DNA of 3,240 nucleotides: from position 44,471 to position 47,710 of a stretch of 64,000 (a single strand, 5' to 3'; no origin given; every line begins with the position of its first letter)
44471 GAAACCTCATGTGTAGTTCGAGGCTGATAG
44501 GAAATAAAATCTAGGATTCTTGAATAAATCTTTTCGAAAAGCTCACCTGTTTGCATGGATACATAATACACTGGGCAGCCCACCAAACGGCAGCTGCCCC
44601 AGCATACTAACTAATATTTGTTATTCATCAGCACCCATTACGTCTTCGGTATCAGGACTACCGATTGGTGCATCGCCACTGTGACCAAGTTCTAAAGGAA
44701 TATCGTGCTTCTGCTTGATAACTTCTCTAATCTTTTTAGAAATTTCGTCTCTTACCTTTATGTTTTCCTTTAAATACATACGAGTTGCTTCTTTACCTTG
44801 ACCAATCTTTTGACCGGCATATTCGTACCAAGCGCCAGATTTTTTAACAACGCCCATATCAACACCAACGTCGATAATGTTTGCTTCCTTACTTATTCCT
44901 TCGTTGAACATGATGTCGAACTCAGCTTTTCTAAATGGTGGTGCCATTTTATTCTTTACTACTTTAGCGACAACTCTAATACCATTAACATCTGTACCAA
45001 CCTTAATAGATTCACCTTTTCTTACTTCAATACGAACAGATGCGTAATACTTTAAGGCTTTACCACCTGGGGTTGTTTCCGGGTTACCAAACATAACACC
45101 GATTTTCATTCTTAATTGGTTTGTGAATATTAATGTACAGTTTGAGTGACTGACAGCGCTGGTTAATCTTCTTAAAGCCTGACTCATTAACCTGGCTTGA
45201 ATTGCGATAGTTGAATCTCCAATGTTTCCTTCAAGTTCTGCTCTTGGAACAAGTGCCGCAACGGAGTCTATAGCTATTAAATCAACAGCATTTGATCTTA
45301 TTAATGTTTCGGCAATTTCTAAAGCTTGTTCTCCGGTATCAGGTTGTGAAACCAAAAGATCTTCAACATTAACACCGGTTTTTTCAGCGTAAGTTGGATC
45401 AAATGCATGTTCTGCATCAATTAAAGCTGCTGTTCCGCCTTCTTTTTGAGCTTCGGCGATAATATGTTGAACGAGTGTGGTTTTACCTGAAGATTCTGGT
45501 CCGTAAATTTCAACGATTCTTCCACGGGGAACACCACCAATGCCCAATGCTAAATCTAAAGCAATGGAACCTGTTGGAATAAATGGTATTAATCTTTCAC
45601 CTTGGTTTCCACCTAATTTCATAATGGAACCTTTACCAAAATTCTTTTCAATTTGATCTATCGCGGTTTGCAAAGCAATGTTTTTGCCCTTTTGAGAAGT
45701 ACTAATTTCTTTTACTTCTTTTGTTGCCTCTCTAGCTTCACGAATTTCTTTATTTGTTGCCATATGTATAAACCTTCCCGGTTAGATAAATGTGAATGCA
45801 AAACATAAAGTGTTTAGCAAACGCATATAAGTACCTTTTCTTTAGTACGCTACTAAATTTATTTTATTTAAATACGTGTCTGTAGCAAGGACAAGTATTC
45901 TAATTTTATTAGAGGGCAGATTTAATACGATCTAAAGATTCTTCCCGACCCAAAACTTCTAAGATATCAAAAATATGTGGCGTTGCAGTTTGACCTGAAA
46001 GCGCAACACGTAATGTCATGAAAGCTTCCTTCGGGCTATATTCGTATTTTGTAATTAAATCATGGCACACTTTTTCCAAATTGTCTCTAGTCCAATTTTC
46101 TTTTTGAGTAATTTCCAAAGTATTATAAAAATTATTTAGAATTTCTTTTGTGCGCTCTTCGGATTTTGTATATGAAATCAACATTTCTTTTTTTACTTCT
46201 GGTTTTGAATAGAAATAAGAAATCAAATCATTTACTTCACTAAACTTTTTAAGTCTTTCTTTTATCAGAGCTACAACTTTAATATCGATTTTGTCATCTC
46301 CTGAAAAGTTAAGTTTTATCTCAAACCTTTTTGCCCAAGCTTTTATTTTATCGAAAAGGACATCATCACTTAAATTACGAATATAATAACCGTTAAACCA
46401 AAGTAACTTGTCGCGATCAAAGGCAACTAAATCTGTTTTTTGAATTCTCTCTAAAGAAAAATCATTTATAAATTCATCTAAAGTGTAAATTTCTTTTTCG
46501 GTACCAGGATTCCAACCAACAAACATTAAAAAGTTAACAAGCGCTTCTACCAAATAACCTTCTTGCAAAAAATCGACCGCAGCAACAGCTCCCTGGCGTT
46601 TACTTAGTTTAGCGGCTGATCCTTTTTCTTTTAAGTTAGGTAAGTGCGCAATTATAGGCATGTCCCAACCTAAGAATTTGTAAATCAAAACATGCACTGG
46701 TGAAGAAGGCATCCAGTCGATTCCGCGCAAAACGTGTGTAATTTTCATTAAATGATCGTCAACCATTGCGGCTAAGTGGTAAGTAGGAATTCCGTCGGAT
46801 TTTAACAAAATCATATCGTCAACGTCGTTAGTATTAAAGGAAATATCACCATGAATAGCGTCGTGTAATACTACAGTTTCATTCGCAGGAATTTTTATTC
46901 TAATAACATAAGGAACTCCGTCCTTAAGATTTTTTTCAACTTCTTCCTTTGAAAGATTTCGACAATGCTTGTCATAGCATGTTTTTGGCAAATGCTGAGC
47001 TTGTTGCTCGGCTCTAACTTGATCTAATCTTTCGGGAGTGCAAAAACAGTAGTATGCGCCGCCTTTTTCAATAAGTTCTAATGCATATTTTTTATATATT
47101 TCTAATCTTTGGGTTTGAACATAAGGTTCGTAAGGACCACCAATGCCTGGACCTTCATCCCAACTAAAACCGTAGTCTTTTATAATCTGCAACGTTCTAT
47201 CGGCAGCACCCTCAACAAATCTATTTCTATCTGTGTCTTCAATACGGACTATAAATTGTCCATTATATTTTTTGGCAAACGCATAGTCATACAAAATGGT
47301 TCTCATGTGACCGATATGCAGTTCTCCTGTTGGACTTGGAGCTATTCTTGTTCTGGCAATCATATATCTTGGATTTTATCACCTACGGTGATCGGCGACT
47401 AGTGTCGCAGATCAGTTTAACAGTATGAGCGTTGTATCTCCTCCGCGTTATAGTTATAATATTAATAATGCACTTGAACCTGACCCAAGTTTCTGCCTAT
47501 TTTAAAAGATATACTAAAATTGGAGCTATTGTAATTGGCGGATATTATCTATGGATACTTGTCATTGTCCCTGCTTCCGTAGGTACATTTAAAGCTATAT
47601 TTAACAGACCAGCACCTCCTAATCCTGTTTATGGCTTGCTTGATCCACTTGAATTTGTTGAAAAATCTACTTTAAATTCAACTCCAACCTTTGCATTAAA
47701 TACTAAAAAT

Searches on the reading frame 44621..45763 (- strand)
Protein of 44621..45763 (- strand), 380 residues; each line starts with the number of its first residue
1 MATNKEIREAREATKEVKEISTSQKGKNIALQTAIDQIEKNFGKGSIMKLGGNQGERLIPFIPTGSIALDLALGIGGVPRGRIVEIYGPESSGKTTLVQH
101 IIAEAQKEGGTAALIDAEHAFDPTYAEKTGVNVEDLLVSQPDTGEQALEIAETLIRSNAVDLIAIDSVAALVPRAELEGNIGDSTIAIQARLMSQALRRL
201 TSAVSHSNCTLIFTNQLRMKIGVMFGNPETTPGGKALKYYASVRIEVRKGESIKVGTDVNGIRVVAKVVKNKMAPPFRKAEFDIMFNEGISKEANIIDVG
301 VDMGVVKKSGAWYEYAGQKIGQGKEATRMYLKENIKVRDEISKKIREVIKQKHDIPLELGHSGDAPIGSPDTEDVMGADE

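Call 7: search_protein_families(library=ncbifam, proteins=[window:44621-45763:-])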
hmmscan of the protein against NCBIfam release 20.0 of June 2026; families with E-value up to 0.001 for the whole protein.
window:44621-45763:- (380 aa): 15 families
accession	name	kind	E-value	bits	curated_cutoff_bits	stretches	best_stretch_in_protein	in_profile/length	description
TIGR02012.1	tigrfam_recA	equivalog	6.7e-156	518.5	325.3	1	27-347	2-321/321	recombinase RecA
NF007072.0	PRK09519.1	equivalog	3.4e-131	439.1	1024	2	26-273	6-252/790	intein-containing recombinase RecA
NF003301.0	PRK04301.1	equivalog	6.3e-18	65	259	1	55-251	76-285/316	DNA repair and recombination protein RadA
TIGR02237.1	recomb_radB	equivalog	2.3e-14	53.8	172.4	1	75-250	6-179/210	DNA repair and recombination protein RadB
TIGR02236.1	recomb_radA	equivalog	7.3e-14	51.8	361.15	1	56-252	72-282/311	DNA repair and recombination protein RadA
NF033429.2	ImuA_translesion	equivalog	2.5e-12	47.1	150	1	60-163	14-118/181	translesion DNA synthesis-associated protein ImuA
TIGR02239.1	recomb_RAD51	equivalog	4.8e-11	42.3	478.05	1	61-252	77-284/316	DNA repair protein RAD51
TIGR02238.1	recomb_DMC1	equivalog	5.3e-11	42.2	447.7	1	56-252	72-284/314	meiotic recombinase Dmc1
NF006861.0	PRK09361.1-1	equivalog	3e-08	33.5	278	1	62-242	5-189/235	DNA repair and recombination protein RadB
NF006799.0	PRK09302.1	equivalog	2.4e-05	23.1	408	1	62-218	255-409/515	circadian clock protein KaiC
NF004723.0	PRK06067.1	subfamily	3.3e-05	23.5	194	0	56-120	10-73/243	flagellar accessory protein FlaH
NF041053.1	CobW_rel_Se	equivalog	4.8e-05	23.1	180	1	82-136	2-59/195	CobW-related selenoprotein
NF058630.1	repair_Rv3395c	exception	9.1e-05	22.2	65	1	76-174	5-93/153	DnaE2-dependent mutagenesis accessory factor ImuA'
TIGR03881.1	KaiC_arch_4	hypoth_equivalog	0.00023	20.9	247.8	1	63-166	4-88/231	KaiC domain-containing protein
TIGR00176.1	mobB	equivalog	0.00091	19.3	76.2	0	83-116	1-34/155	molybdopterin-guanine dinucleotide biosynthesis protein B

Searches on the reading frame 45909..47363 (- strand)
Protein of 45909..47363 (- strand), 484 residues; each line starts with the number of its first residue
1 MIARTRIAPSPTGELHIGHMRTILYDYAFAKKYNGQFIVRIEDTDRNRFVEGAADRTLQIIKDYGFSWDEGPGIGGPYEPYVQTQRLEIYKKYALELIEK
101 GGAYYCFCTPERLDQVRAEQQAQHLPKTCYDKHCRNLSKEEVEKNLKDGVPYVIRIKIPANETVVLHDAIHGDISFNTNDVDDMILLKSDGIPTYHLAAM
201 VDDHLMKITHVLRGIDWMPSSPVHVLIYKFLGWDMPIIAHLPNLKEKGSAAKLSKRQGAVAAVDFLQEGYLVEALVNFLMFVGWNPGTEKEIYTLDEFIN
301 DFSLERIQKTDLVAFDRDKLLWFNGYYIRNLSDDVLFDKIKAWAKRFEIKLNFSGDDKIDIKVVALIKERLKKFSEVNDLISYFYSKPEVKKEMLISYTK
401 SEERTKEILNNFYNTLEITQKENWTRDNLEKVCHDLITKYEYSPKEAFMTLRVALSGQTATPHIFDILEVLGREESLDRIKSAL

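Call 7: search_protein_families(library=ncbifam, proteins=[window:45909-47363:-])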
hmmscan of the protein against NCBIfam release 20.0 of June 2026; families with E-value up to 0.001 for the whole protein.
window:45909-47363:- (484 aa): 10 families
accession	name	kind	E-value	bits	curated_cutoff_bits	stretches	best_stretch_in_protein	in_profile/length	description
TIGR00464.1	gltX_bact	equivalog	1.9e-147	492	289.95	1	4-481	3-464/470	glutamate--tRNA ligase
TIGR03838.1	queuosine_YadB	equivalog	2.1e-58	197.9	276.7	1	4-288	2-261/272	tRNA glutamyl-Q(34) synthetase GluQRS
NF004314.0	PRK05710.1-3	equivalog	4.7e-56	190.3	256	1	4-310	8-290/297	tRNA glutamyl-Q(34) synthetase GluQRS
NF004315.1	PRK05710.1-4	equivalog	8.8e-56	189.3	250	1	5-275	1-270/274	tRNA glutamyl-Q(34) synthetase GluQRS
NF003169.0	PRK04156.1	equivalog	2.1e-41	142.2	516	1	4-255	103-343/567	glutamate--tRNA ligase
NF004313.0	PRK05710.1-2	equivalog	8.7e-41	140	380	1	4-300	6-284/299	tRNA glutamyl-Q(34) synthetase GluQRS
NF004312.0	PRK05710.1-1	equivalog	1.7e-39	136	453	1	6-279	17-262/306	tRNA glutamyl-Q(34) synthetase GluQRS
TIGR00463.1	gltX_arch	equivalog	1.9e-36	125.7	401.75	1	5-246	96-324/560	glutamate--tRNA ligase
TIGR00440.1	glnS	equivalog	5.1e-16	58.6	425.8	1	4-217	2-207/524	glutamine--tRNA ligase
NF011291.0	PRK14703.1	equivalog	7.7e-12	44.3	681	1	5-158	34-181/769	glutamine--tRNA ligase/YqeY domain fusion protein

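Call 15: find_homologous_proteins(query=window:45909-47363:-, max_evalue=1e-50)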
Query window:45909-47363:- (484 aa): 7988 proteins with E <= 1e-50 among 8000 candidates; the best 120 are listed.
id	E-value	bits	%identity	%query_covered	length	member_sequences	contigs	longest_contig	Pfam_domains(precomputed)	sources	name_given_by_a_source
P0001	0.0e+0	1115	100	100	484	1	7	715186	PF19269.5,PF00749.28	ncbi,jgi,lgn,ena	-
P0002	9.7e-238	808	69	99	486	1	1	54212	PF19269.5,PF00749.28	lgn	-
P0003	3.9e-229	779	67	100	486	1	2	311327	PF19269.5,PF00749.28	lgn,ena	-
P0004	1.4e-221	754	64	100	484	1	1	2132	PF19269.5,PF00749.28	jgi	jgi:glutamyl-tRNA synthetase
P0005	3.6e-219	746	64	100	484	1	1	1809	PF19269.5,PF00749.28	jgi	jgi:glutamyl-tRNA synthetase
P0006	2.1e-215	734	64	100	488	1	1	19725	PF19269.5,PF00749.28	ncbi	-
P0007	5.7e-214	729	63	100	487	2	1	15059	PF19269.5,PF00749.28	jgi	jgi:glutamyl-tRNA synthetase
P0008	8.5e-208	709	62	99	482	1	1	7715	PF19269.5,PF00749.28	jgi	jgi:glutamyl-tRNA synthetase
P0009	3.8e-207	707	61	100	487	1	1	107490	PF19269.5,PF00749.28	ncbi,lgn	-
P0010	4.2e-207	707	61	100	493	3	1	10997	PF19269.5,PF00749.28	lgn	-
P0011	3.9e-204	697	60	100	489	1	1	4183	PF19269.5,PF00749.28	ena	-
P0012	6.8e-204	696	61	100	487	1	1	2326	PF19269.5,PF00749.28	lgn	-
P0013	3.1e-203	694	59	99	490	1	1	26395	PF19269.5,PF00749.28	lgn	-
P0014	2.7e-202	691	60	100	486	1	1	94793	PF19269.5,PF00749.28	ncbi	-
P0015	7.9e-202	689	61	99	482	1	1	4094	PF19269.5,PF00749.28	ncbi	-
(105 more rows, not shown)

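Call 16: find_encoding_contigs(protein=P0003, flank=10000, max_places=2)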
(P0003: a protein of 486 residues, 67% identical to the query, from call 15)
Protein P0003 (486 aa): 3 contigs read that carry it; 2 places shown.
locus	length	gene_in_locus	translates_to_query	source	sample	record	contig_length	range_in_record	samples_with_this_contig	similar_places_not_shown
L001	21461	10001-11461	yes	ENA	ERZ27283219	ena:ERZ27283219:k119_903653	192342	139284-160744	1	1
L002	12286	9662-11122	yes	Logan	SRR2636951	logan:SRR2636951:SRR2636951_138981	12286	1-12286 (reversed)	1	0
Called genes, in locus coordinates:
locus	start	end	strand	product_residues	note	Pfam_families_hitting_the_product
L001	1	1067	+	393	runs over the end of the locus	PF11258:DUF3048, PF17479:DUF3048_C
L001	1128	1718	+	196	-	-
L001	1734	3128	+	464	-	PF21760:SecD_1st, PF22599:SecDF_P1_head, PF02355:SecD_SecF_C, PF03176:MMPL (weak)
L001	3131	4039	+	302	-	PF02355:SecD_SecF_C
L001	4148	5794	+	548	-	PF01368:DHH, PF02272:DHHA1, PF17768:RecJ_OB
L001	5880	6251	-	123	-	-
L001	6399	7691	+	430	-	PF01336:tRNA_anti-codon, PF00152:tRNA-synt_2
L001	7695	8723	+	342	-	PF00768:Peptidase_S11, PF02113:Peptidase_S13 (weak)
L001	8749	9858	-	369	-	-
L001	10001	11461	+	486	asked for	PF00749:tRNA-synt_1c, PF19269:Anticodon_2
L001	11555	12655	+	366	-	PF00154:RecA_N, PF08423:Rad51, PF06745:ATPase (faint), PF21096:RecA_C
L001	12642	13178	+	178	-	PF21982:RecX_HTH1 (faint), PF02631:RecX_HTH2 (weak), PF21981:RecX_HTH3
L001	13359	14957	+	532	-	PF12072:RNase_Y_N, PF00013:KH_1 (weak), PF01966:HD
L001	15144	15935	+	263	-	PF13277:YmdB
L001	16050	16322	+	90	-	PF00216:Bac_DNA_binding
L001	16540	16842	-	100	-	-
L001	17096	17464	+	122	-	-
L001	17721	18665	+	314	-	PF00226:DnaJ, PF01556:DnaJ_C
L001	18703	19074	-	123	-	-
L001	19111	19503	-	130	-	-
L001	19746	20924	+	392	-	PF08529:NusA_N, PF13184:KH_NusA_1st, PF26594:KH_NusA_2nd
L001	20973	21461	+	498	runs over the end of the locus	PF00009:GTP_EFTU, PF00025:Arf (weak), PF00071:Ras, PF01926:MMR_HSR1, PF02421:FeoB_N, PF08477:Roc (weak), PF22042:EF-G_D2, PF11987:IF-2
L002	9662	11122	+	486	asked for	PF00749:tRNA-synt_1c, PF19269:Anticodon_2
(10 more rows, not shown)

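Call 17: find_encoding_contigs(protein=P0002, flank=10000, max_places=2)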
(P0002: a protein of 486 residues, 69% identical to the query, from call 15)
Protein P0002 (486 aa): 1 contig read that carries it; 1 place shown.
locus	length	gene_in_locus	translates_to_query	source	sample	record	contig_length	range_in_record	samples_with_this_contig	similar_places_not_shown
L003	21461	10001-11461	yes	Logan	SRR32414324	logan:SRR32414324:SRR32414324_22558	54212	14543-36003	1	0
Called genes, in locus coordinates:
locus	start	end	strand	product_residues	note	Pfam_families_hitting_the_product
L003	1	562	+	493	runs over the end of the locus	-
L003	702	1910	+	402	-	PF11258:DUF3048, PF17479:DUF3048_C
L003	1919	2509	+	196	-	-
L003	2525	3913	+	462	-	PF21760:SecD_1st, PF22599:SecDF_P1_head, PF02355:SecD_SecF_C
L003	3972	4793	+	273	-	PF02355:SecD_SecF_C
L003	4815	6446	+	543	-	PF01368:DHH, PF02272:DHHA1, PF17768:RecJ_OB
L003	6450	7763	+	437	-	PF01336:tRNA_anti-codon, PF00152:tRNA-synt_2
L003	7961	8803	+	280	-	PF00768:Peptidase_S11, PF02113:Peptidase_S13 (faint)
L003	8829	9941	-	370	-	-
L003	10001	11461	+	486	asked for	PF00749:tRNA-synt_1c, PF19269:Anticodon_2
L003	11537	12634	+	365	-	PF00154:RecA_N, PF08423:Rad51, PF06745:ATPase (faint), PF21096:RecA_C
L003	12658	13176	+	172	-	PF21982:RecX_HTH1 (faint), PF21981:RecX_HTH3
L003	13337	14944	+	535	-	PF12072:RNase_Y_N, PF00013:KH_1 (weak), PF01966:HD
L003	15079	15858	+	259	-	PF13277:YmdB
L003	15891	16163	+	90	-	PF00216:Bac_DNA_binding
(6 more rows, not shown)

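Call 22: find_related_loci(query=A1, collection=genome_contigs, flank=10000)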
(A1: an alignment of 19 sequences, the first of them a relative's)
Query A1 (484 aa) in genome_contigs; peptide patterns used: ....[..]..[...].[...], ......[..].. (x = any residue, [..] = any of these).
600 stretches matched a pattern (row limit reached: there are more); 599 encode a relative of the query (tblastn E <= 1e-3); the best 80 are kept; 80 distinct loci.
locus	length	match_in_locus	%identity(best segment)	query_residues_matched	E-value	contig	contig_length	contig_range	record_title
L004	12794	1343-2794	53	1-483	1e-176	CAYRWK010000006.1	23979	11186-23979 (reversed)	MAG TPA_asm: uncultured Candidatus Saccharibacteria bacterium isolate SRP011637_co1_82 genome assembly, contig: NODE_546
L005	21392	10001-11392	51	5-483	2e-163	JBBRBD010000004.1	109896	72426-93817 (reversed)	MAG: Patescibacteria group bacterium isolate Co_metawrap_2327 Cmw_2327_k141_8173842_length_109896_cov_11.5943, whole gen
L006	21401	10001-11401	50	2-484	6e-153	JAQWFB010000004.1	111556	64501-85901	MAG: Candidatus Shapirobacteria bacterium isolate STF2_89 NODE_223_length_111556_cov_20.672994_Sandtown_F2, whole genome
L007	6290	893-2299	45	4-484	2e-142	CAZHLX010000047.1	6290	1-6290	MAG TPA_asm: uncultured Pseudomonadales bacterium isolate SRP167671_co2_247 genome assembly, contig: NODE_14524_length_6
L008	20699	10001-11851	47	4-484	2e-141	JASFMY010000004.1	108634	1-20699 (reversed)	MAG: Ignavibacteria bacterium isolate D0817S12remetaG_Bin_1194 D0817S12remetaG_FD_scaffold_5_c1, whole genome shotgun se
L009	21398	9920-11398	46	4-484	5e-139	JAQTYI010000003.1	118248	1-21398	MAG: Candidatus Portnoybacteria bacterium isolate STC_33 NODE_368_length_118248_cov_6.024280_Sandtown_C, whole genome sh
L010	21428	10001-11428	47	3-484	6e-139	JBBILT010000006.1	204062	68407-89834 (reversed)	MAG: Ignavibacteriales bacterium isolate PLS170224_bin_215 NODE_37_length_204062_cov_2.78049, whole genome shotgun seque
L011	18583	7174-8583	44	4-484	1e-135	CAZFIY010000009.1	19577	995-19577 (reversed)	MAG TPA_asm: uncultured Pseudomonadales bacterium isolate SRP192927_co2_730 genome assembly, contig: NODE_4293_length_19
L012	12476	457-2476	45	4-484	1e-133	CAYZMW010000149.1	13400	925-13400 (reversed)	MAG TPA_asm: uncultured Melioribacter sp. isolate binchicken_co219_1 genome assembly, contig: k141_804644, whole genome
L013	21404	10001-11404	45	4-484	8e-133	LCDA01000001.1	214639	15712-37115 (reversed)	MAG: Candidatus Collierbacteria bacterium GW2011_GWA2_42_17 UV06_C0001, whole genome shotgun sequence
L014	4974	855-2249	46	2-484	8e-134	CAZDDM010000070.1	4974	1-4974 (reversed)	MAG TPA_asm: uncultured Gammaproteobacteria bacterium isolate SRP093185_co1_196 genome assembly, contig: NODE_12814_leng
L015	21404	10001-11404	42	4-483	4e-131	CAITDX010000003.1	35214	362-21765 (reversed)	uncultured bacterium isolate LaPlata_bin-3499 genome assembly, contig: bin-3499:03/85, whole genome shotgun sequence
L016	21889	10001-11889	44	4-484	4e-131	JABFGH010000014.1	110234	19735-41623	MAG: Ignavibacteriae bacterium isolate IGN16 c_000000000014, whole genome shotgun sequence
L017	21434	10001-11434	43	4-484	1e-130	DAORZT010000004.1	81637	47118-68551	MAG TPA_asm: Bacillota bacterium isolate AMR_MDS_1928 NODE_246_length_81637_cov_10.900407, whole genome shotgun sequence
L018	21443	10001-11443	43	3-484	9e-130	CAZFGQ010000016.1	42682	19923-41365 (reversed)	MAG TPA_asm: uncultured Spirochaetota bacterium isolate binchicken_co19_489 genome assembly, contig: NODE_1079_length_42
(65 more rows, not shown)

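Call 23: find_encoding_contigs(protein=P0009, flank=10000, max_places=1)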
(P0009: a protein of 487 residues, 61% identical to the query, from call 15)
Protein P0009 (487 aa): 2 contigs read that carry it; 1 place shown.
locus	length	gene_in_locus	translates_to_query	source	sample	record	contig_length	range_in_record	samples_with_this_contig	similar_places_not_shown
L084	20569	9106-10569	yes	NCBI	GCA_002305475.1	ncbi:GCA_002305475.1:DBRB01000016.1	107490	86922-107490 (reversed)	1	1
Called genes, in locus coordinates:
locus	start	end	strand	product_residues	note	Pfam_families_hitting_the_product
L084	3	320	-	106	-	?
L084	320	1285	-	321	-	-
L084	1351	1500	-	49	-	-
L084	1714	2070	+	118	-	PF00692:dUTPase, PF22769:DCD (weak)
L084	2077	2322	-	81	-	PF12732:YtxH (faint)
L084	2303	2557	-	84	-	-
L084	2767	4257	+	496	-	PF01564:Spermine_synth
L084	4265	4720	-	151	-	PF01035:DNA_binding_1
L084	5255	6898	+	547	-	PF01368:DHH, PF02272:DHHA1, PF17768:RecJ_OB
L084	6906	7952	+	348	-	PF00768:Peptidase_S11, PF02113:Peptidase_S13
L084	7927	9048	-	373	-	-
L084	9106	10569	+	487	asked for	PF00749:tRNA-synt_1c, PF19269:Anticodon_2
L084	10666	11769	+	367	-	PF00154:RecA_N, PF08423:Rad51, PF06745:ATPase (weak), PF27531:MT3502_N (weak), PF21096:RecA_C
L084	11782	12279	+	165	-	PF21982:RecX_HTH1 (faint), PF21981:RecX_HTH3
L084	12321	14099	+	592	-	PF01807:Zn_ribbon_DnaG, PF08275:DNAG_N, PF01751:Toprim, PF13155:Toprim_2, PF13662:Toprim_4, PF10410:DnaB_bind (weak)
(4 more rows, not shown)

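Call 24: find_encoding_contigs(protein=P0006, flank=10000, max_places=1)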
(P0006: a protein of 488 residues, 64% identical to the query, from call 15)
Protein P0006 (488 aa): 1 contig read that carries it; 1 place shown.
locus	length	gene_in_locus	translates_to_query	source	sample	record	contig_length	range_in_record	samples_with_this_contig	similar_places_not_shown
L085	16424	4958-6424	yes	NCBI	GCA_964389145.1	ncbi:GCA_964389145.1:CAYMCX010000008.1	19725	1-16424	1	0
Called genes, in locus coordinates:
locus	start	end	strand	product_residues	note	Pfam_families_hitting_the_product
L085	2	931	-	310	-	?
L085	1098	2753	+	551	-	-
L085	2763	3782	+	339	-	PF00768:Peptidase_S11, PF02113:Peptidase_S13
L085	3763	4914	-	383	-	-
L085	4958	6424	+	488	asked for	PF00749:tRNA-synt_1c, PF19269:Anticodon_2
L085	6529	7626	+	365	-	PF00154:RecA_N, PF08423:Rad51, PF06745:ATPase (faint), PF27531:MT3502_N (weak), PF21096:RecA_C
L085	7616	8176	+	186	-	PF21982:RecX_HTH1 (faint), PF21981:RecX_HTH3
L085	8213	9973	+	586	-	PF01807:Zn_ribbon_DnaG, PF08275:DNAG_N, PF01751:Toprim, PF13155:Toprim_2, PF13662:Toprim_4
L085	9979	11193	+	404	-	-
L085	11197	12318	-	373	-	PF00342:PGI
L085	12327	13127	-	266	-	PF07091:FmrO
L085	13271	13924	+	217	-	PF18912:DZR_2 (weak)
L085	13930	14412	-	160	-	-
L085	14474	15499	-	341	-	PF00814:TsaD, PF22521:HypF_C_2 (weak)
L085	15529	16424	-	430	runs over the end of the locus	PF01547:SBP_bac_1, PF13416:SBP_bac_8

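Call 25: find_encoding_contigs(protein=P0014, flank=10000, max_places=1)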
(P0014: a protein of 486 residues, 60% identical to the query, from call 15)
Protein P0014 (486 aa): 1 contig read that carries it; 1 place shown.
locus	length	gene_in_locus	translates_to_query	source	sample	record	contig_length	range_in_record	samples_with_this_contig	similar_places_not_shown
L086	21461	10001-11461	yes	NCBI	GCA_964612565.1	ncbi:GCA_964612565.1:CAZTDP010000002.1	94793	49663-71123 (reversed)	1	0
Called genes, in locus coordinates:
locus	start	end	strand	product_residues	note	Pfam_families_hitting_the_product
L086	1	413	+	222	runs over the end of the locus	PF04203:Sortase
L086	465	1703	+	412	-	PF11258:DUF3048, PF17479:DUF3048_C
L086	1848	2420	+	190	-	-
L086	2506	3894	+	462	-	PF21760:SecD_1st, PF22599:SecDF_P1_head, PF02355:SecD_SecF_C, PF03176:MMPL (weak)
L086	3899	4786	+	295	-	PF07549:Sec_GG (weak), PF02355:SecD_SecF_C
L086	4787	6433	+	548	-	PF01368:DHH, PF02272:DHHA1, PF17768:RecJ_OB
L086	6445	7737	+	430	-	PF01336:tRNA_anti-codon, PF00152:tRNA-synt_2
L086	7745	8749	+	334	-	PF00768:Peptidase_S11, PF02113:Peptidase_S13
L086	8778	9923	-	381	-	-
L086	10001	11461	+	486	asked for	PF00749:tRNA-synt_1c, PF19269:Anticodon_2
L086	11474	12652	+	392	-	PF00154:RecA_N, PF08423:Rad51, PF06745:ATPase (weak), PF27531:MT3502_N (weak), PF21096:RecA_C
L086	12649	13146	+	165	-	PF21982:RecX_HTH1 (faint), PF21981:RecX_HTH3 (weak)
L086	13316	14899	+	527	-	PF12072:RNase_Y_N, PF26594:KH_NusA_2nd (faint), PF00013:KH_1 (weak), PF01966:HD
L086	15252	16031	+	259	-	PF13277:YmdB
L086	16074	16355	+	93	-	PF18291:HU-HIG (weak), PF00216:Bac_DNA_binding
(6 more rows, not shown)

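Call 59: search_protein_families(library=pfam, proteins=[L001:17096-17464:+, L001:16540-16842:-], max_evalue=1)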
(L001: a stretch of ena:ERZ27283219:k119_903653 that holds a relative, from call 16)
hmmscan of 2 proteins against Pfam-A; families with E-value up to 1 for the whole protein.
L001:17096-17464:+ (122 aa): 0 families

L001:16540-16842:- (100 aa): 1 family
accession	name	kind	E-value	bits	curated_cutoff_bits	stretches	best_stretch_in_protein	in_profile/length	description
PF08129.17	Antimicrobial17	-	0.18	12.2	25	1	52-79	22-49/57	Alpha/beta enterocin family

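Call 60: search_protein_families(library=phrogs, proteins=[L001:17096-17464:+, L001:16540-16842:-], max_evalue=0.1)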
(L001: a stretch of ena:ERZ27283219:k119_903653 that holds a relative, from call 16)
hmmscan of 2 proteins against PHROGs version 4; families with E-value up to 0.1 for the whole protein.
L001:17096-17464:+ (122 aa): 0 families

L001:16540-16842:- (100 aa): 0 families

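Call 96: list_cluster_members(proteins=[P0001, P0003, P0002])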
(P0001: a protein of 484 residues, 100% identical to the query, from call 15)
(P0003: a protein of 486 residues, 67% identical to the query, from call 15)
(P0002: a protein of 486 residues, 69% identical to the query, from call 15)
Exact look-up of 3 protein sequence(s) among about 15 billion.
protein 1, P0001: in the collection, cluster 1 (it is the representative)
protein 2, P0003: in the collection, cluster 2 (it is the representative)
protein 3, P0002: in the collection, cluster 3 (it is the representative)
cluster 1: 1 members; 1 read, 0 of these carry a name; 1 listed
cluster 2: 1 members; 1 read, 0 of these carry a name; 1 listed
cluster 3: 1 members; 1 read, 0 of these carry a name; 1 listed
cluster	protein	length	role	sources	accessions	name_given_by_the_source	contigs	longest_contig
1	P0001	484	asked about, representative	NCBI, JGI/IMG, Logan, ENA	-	-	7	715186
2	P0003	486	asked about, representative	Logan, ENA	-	-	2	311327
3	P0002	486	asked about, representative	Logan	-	-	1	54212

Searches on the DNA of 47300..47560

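Call 56: search_rna_families(source=window, start=47300, end=47560, threshold=evalue, max_evalue=10)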
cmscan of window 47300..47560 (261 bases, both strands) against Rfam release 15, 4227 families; matches with E-value up to 10: 0.
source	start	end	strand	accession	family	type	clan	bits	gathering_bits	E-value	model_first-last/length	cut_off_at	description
